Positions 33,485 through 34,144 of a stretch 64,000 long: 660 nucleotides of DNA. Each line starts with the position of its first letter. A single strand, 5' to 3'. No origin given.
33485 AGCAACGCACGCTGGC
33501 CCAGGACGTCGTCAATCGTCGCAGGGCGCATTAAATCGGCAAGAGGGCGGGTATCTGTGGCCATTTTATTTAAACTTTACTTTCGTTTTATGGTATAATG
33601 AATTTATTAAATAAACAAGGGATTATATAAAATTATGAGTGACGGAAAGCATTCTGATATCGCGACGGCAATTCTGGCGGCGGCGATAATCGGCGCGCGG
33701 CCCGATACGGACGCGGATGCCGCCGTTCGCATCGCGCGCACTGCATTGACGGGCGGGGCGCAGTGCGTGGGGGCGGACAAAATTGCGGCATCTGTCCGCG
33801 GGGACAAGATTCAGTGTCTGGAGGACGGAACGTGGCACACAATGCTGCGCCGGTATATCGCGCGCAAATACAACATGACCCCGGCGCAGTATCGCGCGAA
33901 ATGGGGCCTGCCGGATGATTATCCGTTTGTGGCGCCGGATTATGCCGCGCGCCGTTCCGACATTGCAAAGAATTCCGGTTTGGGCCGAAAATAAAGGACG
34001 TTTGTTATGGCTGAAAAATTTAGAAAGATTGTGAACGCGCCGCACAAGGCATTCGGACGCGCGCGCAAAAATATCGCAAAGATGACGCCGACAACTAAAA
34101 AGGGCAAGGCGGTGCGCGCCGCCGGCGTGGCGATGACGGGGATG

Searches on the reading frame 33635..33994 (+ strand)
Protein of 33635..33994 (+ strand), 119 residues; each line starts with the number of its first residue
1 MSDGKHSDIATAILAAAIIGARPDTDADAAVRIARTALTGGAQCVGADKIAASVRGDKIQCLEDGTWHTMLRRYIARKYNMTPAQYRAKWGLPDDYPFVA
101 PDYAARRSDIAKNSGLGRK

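Call 8: search_protein_families(library=pfam, proteins=[window:33635-33994:+], max_evalue=0.01)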
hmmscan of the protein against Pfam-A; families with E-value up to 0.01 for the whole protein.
window:33635-33994:+ (119 aa): 1 family
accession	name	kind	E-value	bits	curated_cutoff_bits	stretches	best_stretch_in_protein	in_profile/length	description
PF05443.17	ROS_MUCR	-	4.3e-25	88.6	25.4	1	43-117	49-123/123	ROS/MUCR transcriptional regulator protein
